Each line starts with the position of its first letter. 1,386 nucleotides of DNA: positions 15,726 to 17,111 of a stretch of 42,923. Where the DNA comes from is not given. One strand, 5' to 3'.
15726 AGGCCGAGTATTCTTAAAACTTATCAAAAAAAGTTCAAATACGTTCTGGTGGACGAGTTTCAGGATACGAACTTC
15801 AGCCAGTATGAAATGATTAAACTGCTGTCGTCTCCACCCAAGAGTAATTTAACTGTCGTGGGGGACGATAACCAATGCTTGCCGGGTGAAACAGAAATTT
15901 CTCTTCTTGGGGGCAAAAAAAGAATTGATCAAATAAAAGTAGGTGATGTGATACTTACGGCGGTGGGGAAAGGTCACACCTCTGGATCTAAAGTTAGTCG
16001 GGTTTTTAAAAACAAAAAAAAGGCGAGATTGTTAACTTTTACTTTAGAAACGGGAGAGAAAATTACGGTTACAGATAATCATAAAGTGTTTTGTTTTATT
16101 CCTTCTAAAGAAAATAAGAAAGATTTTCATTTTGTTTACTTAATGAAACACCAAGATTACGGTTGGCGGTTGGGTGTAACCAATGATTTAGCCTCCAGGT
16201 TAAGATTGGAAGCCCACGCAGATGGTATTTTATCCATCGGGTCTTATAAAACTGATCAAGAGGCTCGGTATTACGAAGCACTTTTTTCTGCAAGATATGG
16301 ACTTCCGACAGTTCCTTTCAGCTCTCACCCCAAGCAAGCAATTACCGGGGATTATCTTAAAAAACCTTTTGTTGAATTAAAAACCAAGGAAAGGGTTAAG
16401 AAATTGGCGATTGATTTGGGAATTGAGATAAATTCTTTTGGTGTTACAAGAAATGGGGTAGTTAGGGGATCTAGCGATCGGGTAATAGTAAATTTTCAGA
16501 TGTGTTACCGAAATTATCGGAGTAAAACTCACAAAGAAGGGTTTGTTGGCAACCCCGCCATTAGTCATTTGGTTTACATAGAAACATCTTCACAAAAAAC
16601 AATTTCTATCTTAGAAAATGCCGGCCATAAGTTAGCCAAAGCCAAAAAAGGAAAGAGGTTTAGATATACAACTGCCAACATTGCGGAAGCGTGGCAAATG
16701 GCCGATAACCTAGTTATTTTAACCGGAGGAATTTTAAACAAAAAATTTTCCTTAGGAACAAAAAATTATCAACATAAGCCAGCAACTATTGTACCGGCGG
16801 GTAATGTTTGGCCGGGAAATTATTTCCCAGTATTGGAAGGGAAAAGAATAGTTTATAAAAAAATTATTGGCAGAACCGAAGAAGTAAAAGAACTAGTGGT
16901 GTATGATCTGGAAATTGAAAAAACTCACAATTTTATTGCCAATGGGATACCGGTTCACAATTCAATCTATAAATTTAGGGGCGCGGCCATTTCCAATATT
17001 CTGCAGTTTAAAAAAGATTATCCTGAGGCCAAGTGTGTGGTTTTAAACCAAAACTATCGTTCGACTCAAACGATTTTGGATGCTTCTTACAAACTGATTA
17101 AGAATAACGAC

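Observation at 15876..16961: Motif-III intein whose endonuclease insert looks GIY-YIG-like rather than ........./HNH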

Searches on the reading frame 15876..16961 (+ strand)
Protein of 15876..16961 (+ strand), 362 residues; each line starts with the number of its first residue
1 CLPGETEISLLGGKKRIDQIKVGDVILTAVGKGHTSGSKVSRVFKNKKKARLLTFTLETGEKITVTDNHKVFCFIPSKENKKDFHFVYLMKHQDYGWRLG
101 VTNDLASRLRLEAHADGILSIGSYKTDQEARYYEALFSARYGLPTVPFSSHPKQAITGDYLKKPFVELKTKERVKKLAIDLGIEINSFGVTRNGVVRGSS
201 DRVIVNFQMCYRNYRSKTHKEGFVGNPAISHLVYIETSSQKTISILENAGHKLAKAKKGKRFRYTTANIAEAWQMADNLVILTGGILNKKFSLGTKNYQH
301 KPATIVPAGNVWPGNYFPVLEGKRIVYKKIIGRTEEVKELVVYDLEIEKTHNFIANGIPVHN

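Call 4: search_protein_families(library=pfam, proteins=[window:15876-16961:+], max_evalue=10)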
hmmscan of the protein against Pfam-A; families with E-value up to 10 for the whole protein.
window:15876-16961:+ (362 aa): 2 families
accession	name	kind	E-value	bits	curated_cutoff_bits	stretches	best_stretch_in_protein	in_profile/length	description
PF14890.11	Intein_splicing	-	2.8e-15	56.9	35.8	1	36-362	34-155/155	Intein splicing domain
PF01079.26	Hint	-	1.3e-07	31.8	29.7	1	1-84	13-99/213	Hint module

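Call 6: search_protein_families(library=ncbifam, proteins=[window:15876-16961:+], max_evalue=10)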
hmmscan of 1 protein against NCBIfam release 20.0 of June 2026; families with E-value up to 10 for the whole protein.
window:15876-16961:+ (362 aa): 8 families
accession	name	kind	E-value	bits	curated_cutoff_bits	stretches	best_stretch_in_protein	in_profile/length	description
TIGR01443.1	intein_Cterm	domain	6.7e-09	35.7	15.6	1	342-362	2-23/24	intein C-terminal splicing region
TIGR01445.1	intein_Nterm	domain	7.8e-07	30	24.5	1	1-72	1-82/83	intein N-terminal splicing region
NF038162.1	RtcB_rel_intein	exception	0.00023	19.2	1150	2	325-362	539-578/961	intein-containing RtcB family protein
NF005852.0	PRK07773.1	equivalog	0.00032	19.1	780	1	331-362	795-826/886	replicative DNA helicase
NF011302.0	PRK14714.1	equivalog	0.00041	18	1791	2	25-81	981-1038/1350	DNA-directed DNA polymerase II large subunit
NF011418.0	PRK14845.1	equivalog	0.007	14.1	756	1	341-362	454-474/1049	translation initiation factor IF-2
NF038136.1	rSAM_Rv_intein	exception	0.047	12.5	700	1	1-71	76-148/574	intein-containing Rv2578c family radical SAM protein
NF009781.0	PRK13278.1-6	subfamily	0.061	12.2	603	1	58-131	173-245/356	formate--phosphoribosylaminoimidazolecarboxamide ligase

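Call 7: search_protein_families(library=phrogs, proteins=[window:15876-16961:+], max_evalue=10)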
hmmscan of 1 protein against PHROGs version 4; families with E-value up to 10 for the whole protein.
window:15876-16961:+ (362 aa): 3 families
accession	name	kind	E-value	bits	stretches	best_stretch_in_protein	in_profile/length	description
phrog_17415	-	head and packaging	0.065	12.2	1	323-362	368-406/940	terminase large subunit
phrog_2709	-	unknown function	0.25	12.4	1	271-303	28-60/103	-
phrog_29790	-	unknown function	0.29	11.9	1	61-117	107-165/177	-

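Call 8: search_solved_structures(query=window:15876-16961:+, max_evalue=10, show_alignments=3)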
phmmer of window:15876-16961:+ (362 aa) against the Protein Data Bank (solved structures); distinct sequences matched with E-value up to 10: 20.
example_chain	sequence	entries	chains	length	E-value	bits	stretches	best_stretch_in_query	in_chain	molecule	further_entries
6qaz_A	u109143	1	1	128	4.1e-05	26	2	5-70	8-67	cyanophage-like gp41-1 intein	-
6riz_A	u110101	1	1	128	0.00076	21.8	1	5-69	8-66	gp41-1 intein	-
7cfv_A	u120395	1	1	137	0.0056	19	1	339-362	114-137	Spl DnaX mini-intein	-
6rpp_A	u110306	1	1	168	0.0073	18.6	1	308-361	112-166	Cell division control protein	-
4e2u_A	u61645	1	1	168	0.0096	18.2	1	306-362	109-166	Pho radA intein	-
4o1r_A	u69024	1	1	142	0.01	18.1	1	319-362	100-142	Replicative DNA helicase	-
2lqm_A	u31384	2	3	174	0.037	16.3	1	341-362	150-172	Pho radA intein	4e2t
1mi8_A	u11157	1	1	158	0.041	16.1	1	325-361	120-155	DnaB intein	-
6rpq_A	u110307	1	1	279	0.14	14.4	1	340-362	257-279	Ubiquitin-like protein SMT3,1108aa long hypothetical cell division control protein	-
2kjp_A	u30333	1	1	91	0.2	13.9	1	18-63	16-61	Uncharacterized protein ylbL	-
3u60_A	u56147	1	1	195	0.29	13.3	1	83-185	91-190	DNA polymerase accessory protein 62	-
3u5z_A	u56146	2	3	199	0.3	13.3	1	83-185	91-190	DNA polymerase accessory protein 62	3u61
6y75_B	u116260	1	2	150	0.42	12.8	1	321-361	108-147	NAD(P)(+)--arginine ADP-ribosyltransferase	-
6y75_A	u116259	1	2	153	0.45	12.7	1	321-361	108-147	NAD(P)(+)--arginine ADP-ribosyltransferase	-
6tmm_BBB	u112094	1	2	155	0.45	12.7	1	321-361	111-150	NAD(P)(+)--arginine ADP-ribosyltransferase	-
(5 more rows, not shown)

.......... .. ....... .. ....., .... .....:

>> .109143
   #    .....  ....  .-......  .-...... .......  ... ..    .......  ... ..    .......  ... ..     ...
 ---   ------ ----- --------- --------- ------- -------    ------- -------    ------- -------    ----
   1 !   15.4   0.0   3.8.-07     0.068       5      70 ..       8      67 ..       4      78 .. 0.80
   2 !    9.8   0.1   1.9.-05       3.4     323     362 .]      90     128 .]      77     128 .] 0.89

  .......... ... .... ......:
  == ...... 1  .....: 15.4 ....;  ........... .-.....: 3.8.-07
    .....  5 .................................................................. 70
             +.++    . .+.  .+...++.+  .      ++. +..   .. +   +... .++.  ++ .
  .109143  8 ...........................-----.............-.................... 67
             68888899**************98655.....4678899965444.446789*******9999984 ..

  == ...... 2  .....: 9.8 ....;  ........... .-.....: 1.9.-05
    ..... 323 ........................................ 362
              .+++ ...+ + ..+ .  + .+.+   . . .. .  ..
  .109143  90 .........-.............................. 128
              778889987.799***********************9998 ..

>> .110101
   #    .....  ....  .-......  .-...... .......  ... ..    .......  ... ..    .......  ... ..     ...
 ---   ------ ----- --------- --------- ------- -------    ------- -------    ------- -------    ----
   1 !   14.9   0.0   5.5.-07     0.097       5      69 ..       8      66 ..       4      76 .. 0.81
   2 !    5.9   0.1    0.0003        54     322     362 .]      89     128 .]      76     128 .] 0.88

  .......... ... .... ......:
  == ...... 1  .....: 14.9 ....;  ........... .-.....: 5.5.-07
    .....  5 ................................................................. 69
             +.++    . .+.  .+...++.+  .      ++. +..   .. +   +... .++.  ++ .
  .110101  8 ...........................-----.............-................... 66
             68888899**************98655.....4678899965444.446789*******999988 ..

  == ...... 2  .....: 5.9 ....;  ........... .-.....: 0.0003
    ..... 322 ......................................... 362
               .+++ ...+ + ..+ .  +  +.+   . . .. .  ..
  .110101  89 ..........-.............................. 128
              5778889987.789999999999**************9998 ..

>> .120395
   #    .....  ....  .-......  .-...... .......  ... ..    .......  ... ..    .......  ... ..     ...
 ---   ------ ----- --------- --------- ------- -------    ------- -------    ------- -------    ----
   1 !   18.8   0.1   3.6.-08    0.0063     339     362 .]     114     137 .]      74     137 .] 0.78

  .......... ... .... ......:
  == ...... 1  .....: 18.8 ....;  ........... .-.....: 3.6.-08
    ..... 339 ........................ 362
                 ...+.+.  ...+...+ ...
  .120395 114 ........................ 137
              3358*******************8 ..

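Call 31: search_solved_structures(query=A1, max_evalue=10, show_alignments=0)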
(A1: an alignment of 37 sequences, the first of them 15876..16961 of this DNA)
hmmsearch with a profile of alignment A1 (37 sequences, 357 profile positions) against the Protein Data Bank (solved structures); distinct sequences matched with E-value up to 10: 75 (the best 60 are shown).
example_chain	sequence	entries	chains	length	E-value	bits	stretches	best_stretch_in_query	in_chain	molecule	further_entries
6qaz_A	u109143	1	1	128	1e-13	54.2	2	5-75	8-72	cyanophage-like gp41-1 intein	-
6rpp_A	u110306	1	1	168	1.4e-13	53.8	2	297-356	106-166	Cell division control protein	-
6rpq_A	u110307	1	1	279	2.1e-13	53.2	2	317-357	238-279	Ubiquitin-like protein SMT3,1108aa long hypothetical cell division control protein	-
4e2u_A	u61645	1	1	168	1.5e-12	50.4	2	298-357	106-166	Pho radA intein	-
6riz_A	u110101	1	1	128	8.8e-12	47.9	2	5-75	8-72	gp41-1 intein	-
2jmz_A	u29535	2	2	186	1.3e-11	47.4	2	298-351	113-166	Hypothetical protein MJ0781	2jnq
4o1r_A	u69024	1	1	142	2.8e-11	46.3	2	311-357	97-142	Replicative DNA helicase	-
3ifj_A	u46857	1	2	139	2.3e-10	43.2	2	303-357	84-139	Endonuclease PI-MtuI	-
2in0_A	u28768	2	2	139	6.2e-10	41.8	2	303-357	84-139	Endonuclease PI-MtuI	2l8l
1mi8_A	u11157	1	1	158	6.6e-10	41.7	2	314-356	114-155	DnaB intein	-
2in9_A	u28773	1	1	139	1.1e-09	41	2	303-357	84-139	Endonuclease PI-MtuI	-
2lqm_A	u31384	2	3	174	1.5e-09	40.6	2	301-357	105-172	Pho radA intein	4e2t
7cfv_A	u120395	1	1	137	1.5e-09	40.5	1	295-357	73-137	Spl DnaX mini-intein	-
3igd_A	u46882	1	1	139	2.1e-09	40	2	303-357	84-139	Endonuclease PI-MtuI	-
6frg_A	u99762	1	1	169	2.6e-09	39.7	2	317-356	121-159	Replicative DNA helicase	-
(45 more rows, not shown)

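Call 32: search_protein_families(library=pfam, alignment_id=A1, max_evalue=1)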
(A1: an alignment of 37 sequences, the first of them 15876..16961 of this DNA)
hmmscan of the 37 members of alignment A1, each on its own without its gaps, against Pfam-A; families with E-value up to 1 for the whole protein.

A. member 1, window:15876-16961:+ (362 aa): 2 families
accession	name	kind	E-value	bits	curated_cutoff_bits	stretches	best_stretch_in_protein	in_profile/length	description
PF14890.11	Intein_splicing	-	2.8e-15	56.9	35.8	1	36-362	34-155/155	Intein splicing domain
PF01079.26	Hint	-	1.3e-07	31.8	29.7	1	1-84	13-99/213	Hint module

B. families by the number of members that match (of 37 scanned): 40 families (the first 25 are shown)
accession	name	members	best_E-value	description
PF14890.11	Intein_splicing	37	1.8e-18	Intein splicing domain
PF01079.26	Hint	32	7e-11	Hint module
PF13403.11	Hint_2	28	8.4e-06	Hint domain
PF07591.16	PT-HINT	10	3.2e-07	Pretoxin HINT domain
PF05203.21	Hom_end_hint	5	7.8e-05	Hom_end-associated Hint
PF01541.30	GIY-YIG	2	0.019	GIY-YIG catalytic domain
PF04760.21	IF2_N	2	0.18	Translation initiation factor IF-2, N-terminal region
PF16430.10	DUF5027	1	0.0075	Domain of unknown function (DUF5027)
PF24253.1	DUF7454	1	0.013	Domain of unknown function (DUF7454)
PF15570.11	Imm43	1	0.017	Immunity protein 43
PF18903.5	DUF5659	1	0.019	Domain of unknown function (DUF5659)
PF05579.19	Peptidase_S32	1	0.024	Equine arteritis virus serine endopeptidase S32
PF15658.11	Latrotoxin_C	1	0.026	Latrotoxin C-terminal domain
PF14623.11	Vint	1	0.026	Hint-domain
PF11741.13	AMIN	1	0.027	AMIN domain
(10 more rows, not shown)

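Call 35: predict_structure(alignment_id=A1)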
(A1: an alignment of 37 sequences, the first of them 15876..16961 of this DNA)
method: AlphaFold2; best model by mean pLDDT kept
length: 362 residues; sequences in the alignment: 37
mean_pLDDT: 94.0   pTM: 0.90
mean pLDDT of the five models: 94.0, 93.7, 93.5, 93.3, 93.2
residues with pLDDT >= 90: 311; 70-90: 42; 50-70: 9; < 50: 0
segments of 3 or more residues with pLDDT < 50: none
pLDDT, mean of each block of 10 residues (from residue 1): 98 96 97 95 98 98 98 87 91 94 95 93 97 98 92 79 93 97 96 83 95 71 89 96 97 96 96 97 96 92 97 97 95 98 96 98 94
secondary structure, 60 per line:
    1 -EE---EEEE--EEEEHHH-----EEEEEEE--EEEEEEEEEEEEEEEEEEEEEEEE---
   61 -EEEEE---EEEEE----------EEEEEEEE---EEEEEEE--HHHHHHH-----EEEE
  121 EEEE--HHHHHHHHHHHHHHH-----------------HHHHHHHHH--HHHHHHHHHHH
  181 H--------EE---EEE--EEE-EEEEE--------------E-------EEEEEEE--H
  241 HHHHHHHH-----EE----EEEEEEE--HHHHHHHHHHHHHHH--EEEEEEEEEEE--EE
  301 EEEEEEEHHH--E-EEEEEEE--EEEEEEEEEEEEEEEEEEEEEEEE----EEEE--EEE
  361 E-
elements in order: E7-10 E13-16 E25-31 E34-57 E62-66 E70-74 E85-92 E96-102 H105-111 E117-124 H127-141 H159-167 H170-181 E195-197 E200-202 E204-208 E231-237 H240-248 E260-266 H269-283 E286-296 E299-307 E315-321 E324-347 E352-355 E358-361

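Call 38: fold_search(model_id=the predicted structure, library=pdb)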
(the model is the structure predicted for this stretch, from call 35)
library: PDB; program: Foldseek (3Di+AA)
matches with E <= 10: 505; with E <= 0.001: 33
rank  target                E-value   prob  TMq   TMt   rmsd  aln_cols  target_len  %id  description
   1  7qsu                  1.3e-07  1.00  0.29  0.29  21.3       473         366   11  Crystal structure of homing endonuclease-associated TliVMA intein (C1A, d333-339) (released 2022-03-30)
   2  7qst                  1.4e-07  1.00  0.27  0.27  20.9       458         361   12  Crystal structure of homing endonuclease-associated PhoVMA intein (C1A) (released 2022-03-30)
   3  1dfa                  1.1e-06  1.00  0.29  0.26  24.3       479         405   12  CRYSTAL STRUCTURE OF PI-SCEI IN C2 SPACE GROUP (released 1999-12-08)
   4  1dq3                  4.0e-06  1.00  0.28  0.23  21.7       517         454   12  CRYSTAL STRUCTURE OF AN ARCHAEAL INTEIN-ENCODED HOMING ENDONUCLEASE PI-PFUI (released 2000-07-05)
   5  2cw7                  5.0e-06  1.00  0.26  0.18  23.1       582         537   11  Crystal structure of intein homing endonuclease II (released 2006-04-18)
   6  1vde_B                6.6e-06  1.00  0.29  0.25  24.0       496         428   11  PI-SCEI, A HOMING ENDONUCLEASE WITH PROTEIN SPLICING ACTIVITY (released 1998-04-08)
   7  7qss                  7.0e-06  1.00  0.29  0.24  22.1       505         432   13  Crystal structure of homing endonuclease-associated TliVMA intein (C1A) (released 2022-03-30)
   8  1vde_A                1.1e-05  1.00  0.29  0.25  23.3       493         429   12  PI-SCEI, A HOMING ENDONUCLEASE WITH PROTEIN SPLICING ACTIVITY (released 1998-04-08)
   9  1ef0_A                2.0e-05  0.99  0.27  0.23  23.9       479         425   12  CRYSTAL STRUCTURE OF PI-SCEI MINIPRECURSOR (released 2000-06-07)
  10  1ef0_B                5.8e-05  0.99  0.27  0.25  23.4       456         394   11  CRYSTAL STRUCTURE OF PI-SCEI MINIPRECURSOR (released 2000-06-07)
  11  1lws_A                6.4e-05  0.99  0.29  0.25  25.3       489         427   13  Crystal structure of the intein homing endonuclease PI-SceI bound to its recognition sequence (released 2002-09-27)
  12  1um2_A                6.4e-05  0.99  0.29  0.25  24.1       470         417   11  Crystal Structure of the Vma1-Derived Endonuclease with the Ligated Extein Segment (released 2004-09-22)
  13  6tyy                  6.8e-05  1.00  0.20  0.48  13.1       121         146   17  Hedgehog autoprocessing mutant D46H (released 2019-11-20)
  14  1at0                  8.1e-05  1.00  0.21  0.49  12.6       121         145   18  17-kDA fragment of hedgehog C-terminal autoprocessing domain (released 1997-11-12)
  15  1jva_B                8.5e-05  0.98  0.27  0.23  24.1       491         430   12  CRYSTAL STRUCTURE OF THE VMA1-DERIVED ENDONUCLEASE BEARING THE N AND C EXTEIN PROPEPTIDES (released 2002-08-29)
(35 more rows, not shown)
